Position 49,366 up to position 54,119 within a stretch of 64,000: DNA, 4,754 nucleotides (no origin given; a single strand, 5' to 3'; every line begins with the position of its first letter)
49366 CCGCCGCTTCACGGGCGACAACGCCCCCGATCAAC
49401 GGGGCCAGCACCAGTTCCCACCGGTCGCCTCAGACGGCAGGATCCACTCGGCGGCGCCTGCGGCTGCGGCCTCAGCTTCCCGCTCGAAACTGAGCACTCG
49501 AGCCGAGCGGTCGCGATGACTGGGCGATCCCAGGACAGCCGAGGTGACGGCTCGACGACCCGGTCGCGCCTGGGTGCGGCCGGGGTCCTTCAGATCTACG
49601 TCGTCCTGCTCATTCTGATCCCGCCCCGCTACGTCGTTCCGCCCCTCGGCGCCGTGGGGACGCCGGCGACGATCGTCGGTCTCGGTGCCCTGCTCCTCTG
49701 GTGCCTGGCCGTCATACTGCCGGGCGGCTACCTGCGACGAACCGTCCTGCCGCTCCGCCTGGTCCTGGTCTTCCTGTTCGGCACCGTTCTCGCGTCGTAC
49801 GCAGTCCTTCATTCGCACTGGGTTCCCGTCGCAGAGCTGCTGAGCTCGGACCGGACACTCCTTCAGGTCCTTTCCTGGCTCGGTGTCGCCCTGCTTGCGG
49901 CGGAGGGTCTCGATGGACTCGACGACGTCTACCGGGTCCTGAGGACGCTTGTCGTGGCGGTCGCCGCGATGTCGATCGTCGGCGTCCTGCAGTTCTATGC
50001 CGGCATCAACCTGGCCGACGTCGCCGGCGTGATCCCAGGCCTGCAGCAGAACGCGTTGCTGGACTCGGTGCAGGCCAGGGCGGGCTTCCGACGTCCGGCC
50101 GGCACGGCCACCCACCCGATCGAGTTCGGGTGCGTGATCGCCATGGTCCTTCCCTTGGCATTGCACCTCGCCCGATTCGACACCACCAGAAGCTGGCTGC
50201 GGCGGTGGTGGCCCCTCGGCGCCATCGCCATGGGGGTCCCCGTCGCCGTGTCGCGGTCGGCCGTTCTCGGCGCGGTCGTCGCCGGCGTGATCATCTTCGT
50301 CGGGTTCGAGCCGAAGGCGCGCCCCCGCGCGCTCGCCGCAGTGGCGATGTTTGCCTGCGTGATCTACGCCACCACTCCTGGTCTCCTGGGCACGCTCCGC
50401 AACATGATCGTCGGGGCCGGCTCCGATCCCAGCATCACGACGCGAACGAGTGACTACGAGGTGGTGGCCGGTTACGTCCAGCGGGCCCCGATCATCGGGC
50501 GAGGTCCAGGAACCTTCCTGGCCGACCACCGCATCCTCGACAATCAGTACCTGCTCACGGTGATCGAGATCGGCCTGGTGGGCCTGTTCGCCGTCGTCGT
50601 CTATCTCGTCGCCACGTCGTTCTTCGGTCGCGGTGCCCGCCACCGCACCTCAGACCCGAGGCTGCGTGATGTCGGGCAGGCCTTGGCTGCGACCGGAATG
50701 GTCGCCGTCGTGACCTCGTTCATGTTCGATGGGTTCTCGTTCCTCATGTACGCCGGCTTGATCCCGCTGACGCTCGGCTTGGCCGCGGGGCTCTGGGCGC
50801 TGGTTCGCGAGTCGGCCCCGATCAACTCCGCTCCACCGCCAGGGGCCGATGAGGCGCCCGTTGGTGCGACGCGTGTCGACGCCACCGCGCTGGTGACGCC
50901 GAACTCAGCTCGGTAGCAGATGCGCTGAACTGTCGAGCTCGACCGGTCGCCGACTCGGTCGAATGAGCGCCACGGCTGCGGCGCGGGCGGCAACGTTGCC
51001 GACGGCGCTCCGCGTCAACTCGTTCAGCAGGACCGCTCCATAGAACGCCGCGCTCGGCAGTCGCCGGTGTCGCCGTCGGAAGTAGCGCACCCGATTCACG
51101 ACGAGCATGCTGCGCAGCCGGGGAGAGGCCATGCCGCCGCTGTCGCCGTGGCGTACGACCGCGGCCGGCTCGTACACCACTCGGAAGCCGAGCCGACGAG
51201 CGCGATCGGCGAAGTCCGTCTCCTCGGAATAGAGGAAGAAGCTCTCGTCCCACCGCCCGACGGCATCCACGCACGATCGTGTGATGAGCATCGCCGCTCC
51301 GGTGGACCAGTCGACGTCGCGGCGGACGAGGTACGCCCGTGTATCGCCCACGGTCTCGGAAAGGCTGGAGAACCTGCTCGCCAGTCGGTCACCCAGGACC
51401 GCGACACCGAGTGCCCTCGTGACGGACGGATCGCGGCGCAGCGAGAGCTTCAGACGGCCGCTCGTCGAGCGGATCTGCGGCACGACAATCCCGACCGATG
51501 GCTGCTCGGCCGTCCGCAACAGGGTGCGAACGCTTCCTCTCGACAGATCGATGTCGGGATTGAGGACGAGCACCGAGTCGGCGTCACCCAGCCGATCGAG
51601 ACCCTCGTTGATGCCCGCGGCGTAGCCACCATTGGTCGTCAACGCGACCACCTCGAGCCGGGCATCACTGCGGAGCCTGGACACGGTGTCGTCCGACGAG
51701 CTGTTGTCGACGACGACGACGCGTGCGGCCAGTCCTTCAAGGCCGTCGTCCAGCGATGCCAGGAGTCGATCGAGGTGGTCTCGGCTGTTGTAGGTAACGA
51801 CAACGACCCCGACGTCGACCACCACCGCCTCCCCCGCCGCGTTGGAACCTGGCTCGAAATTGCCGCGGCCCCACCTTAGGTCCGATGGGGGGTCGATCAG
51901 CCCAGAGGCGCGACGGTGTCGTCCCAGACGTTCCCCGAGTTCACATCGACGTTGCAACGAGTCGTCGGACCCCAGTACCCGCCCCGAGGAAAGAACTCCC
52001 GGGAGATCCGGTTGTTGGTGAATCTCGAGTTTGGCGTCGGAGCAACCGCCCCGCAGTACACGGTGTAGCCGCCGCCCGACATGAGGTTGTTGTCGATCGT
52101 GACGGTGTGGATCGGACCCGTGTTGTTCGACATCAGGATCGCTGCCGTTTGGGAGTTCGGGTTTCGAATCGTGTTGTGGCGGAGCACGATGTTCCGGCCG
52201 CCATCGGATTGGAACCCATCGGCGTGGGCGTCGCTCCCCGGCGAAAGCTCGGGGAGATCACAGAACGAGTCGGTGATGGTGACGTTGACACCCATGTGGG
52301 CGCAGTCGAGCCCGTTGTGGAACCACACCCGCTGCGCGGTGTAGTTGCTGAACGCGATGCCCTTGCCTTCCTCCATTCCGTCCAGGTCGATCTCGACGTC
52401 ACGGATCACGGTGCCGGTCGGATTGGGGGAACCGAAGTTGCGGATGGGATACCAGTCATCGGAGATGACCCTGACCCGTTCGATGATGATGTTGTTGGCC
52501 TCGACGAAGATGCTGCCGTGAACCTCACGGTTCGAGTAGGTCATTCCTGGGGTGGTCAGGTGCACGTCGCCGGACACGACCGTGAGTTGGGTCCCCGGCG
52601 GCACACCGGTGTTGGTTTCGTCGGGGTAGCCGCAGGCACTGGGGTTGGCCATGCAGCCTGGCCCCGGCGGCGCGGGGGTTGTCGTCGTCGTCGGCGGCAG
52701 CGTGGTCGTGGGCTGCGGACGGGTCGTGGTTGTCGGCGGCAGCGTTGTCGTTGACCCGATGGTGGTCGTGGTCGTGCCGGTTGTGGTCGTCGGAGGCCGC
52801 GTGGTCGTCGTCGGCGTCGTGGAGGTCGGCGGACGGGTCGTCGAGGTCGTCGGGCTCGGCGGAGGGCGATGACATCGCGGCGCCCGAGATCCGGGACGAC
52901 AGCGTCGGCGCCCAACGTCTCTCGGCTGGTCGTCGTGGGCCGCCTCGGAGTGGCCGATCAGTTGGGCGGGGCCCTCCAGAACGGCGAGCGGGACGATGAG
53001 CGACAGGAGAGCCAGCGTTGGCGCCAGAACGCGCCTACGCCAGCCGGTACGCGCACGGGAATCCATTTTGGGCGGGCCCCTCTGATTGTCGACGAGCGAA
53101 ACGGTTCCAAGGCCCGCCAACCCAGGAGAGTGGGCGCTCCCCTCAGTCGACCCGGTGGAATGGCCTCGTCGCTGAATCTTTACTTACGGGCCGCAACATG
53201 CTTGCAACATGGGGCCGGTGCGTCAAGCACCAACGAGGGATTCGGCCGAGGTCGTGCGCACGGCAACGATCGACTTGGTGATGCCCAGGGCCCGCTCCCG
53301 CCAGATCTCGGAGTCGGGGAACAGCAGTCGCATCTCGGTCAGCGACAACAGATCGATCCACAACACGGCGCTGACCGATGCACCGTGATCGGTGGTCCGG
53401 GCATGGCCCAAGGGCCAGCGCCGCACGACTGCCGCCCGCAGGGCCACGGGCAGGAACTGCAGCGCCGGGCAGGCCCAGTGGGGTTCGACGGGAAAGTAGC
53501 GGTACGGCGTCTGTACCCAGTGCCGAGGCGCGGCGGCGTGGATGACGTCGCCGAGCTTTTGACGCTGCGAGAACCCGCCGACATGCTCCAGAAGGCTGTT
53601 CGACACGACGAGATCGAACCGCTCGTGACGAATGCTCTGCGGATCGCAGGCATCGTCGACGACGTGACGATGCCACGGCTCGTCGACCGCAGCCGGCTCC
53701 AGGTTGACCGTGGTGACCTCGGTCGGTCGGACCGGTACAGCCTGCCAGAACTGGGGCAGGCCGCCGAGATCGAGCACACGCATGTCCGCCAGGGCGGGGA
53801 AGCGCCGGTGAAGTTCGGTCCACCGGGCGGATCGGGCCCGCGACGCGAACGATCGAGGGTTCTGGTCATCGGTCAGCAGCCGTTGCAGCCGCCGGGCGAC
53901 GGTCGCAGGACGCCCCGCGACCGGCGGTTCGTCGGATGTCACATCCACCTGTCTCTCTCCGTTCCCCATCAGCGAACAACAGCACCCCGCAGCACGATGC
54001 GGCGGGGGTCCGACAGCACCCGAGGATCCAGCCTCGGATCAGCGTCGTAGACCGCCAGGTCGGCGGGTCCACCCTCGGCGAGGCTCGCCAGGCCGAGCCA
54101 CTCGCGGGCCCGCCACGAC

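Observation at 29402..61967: Five PhoB/OmpR-style promoter cassettes (4 x CTTCAG at 11-bp phasing, 10 nt from a -10 box) wire the polysaccharide locus into one putative regulon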

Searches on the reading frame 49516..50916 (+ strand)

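Call 13: search_protein_families(library=pfam, proteins=[window:49516-50916:+])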
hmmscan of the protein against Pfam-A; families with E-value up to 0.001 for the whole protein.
window:49516-50916:+ (466 aa): 1 family
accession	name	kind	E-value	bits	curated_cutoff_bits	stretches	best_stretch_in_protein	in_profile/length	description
PF04932.20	Wzy_C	-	1.5e-11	44.7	31.7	1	237-360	6-148/149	O-Antigen ligase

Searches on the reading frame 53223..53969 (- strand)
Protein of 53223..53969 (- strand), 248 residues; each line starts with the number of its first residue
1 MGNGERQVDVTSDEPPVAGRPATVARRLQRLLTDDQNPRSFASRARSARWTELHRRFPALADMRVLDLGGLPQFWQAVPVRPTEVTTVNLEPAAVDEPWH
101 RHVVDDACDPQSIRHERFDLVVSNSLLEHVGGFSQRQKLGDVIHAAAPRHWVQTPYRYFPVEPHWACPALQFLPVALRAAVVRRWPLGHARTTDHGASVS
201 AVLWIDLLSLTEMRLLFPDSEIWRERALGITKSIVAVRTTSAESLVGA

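Call 13: search_protein_families(library=pfam, proteins=[window:53223-53969:-])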
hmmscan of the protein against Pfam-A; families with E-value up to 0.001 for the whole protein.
window:53223-53969:- (248 aa): 1 family
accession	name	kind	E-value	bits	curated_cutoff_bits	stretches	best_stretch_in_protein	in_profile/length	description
PF13489.12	Methyltransf_23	-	4.4e-05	23.7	27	1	46-152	5-114/164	Methyltransferase domain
